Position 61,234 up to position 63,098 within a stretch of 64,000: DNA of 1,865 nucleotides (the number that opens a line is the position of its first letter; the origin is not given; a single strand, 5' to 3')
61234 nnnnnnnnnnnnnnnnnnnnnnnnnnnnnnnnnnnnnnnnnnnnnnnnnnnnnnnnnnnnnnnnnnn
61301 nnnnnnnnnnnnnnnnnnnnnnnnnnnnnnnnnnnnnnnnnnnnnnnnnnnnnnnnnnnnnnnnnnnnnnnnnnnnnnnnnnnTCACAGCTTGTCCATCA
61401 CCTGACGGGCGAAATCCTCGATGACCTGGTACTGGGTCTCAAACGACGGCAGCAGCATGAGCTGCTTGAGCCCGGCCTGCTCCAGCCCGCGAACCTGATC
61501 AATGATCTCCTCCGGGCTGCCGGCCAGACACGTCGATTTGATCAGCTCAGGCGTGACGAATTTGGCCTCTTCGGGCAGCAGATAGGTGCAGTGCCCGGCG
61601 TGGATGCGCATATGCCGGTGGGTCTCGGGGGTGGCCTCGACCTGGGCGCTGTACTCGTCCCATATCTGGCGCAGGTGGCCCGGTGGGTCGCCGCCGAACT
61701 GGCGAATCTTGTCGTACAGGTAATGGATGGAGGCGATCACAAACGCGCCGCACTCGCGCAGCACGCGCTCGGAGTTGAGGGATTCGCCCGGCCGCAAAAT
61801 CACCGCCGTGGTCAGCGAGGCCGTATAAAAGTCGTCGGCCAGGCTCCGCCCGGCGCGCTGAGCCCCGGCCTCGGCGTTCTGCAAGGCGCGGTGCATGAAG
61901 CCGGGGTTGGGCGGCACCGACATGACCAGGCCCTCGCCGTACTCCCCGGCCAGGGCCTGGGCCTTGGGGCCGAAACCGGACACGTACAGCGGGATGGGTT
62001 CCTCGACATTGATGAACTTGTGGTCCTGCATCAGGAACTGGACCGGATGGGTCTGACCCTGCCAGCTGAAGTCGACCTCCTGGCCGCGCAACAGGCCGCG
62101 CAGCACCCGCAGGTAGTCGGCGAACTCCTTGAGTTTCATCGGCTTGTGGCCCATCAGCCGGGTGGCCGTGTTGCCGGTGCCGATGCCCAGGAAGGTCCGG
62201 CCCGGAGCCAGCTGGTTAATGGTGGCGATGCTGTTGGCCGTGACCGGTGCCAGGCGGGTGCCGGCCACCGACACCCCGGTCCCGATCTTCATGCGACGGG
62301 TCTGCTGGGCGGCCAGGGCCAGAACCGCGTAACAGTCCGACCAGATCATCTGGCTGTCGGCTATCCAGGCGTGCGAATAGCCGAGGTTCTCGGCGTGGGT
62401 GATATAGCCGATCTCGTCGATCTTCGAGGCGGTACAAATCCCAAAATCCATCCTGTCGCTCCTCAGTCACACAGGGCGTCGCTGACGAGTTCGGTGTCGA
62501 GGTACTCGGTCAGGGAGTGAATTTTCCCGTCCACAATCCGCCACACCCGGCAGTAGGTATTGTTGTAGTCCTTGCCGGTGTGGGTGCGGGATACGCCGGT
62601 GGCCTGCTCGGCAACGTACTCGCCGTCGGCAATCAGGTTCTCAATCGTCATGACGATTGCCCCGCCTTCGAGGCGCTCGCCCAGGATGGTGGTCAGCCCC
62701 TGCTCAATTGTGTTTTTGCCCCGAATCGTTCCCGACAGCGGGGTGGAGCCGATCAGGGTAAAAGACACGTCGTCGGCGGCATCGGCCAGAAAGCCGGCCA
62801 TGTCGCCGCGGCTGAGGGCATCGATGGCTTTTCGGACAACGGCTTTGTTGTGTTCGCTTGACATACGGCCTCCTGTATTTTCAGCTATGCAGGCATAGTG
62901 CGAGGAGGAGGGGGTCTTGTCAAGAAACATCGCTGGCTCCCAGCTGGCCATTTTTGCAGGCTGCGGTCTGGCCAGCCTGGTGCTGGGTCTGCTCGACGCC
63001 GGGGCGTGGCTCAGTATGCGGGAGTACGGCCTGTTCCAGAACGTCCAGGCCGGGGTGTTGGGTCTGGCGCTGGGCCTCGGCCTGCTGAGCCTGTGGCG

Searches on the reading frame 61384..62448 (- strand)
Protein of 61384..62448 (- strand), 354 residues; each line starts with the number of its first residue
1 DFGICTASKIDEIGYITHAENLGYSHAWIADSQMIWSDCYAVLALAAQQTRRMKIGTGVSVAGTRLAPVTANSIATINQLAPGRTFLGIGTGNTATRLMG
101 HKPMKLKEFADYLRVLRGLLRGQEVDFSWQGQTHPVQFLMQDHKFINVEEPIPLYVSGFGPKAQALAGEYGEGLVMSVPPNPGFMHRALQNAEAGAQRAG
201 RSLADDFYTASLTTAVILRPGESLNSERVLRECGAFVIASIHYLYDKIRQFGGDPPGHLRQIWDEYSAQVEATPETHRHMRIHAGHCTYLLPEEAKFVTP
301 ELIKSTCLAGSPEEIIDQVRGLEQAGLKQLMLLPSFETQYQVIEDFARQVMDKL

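Call 24: search_protein_families(library=pfam, proteins=[window:61384-62448:-], max_evalue=0.01)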
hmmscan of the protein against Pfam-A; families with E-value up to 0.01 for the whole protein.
window:61384-62448:- (354 aa): 1 family
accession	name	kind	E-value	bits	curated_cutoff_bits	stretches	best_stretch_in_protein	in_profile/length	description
PF00296.26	Bac_luciferase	-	1.6e-49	169.4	27.9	1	14-328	27-313/314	Luciferase-like monooxygenase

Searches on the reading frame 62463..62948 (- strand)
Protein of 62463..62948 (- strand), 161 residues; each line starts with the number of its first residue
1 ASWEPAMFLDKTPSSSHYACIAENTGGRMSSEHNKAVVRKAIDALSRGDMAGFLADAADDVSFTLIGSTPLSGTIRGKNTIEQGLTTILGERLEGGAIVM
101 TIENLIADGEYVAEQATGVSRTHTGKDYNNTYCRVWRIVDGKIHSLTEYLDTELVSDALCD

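Call 24: search_protein_families(library=pfam, proteins=[window:62463-62948:-], max_evalue=0.01)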
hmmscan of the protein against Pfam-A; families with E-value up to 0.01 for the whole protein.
window:62463-62948:- (161 aa): 3 families
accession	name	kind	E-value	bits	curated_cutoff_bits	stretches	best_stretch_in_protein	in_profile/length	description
PF12680.13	SnoaL_2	-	2.9e-12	47.5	27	1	38-143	1-99/102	SnoaL-like domain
PF14534.12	DUF4440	-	0.0013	19.6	25.2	1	36-141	3-103/107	Domain of unknown function (DUF4440)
PF07366.18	SnoaL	-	0.0075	16.5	28.4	0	37-151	3-118/126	SnoaL-like polyketide cyclase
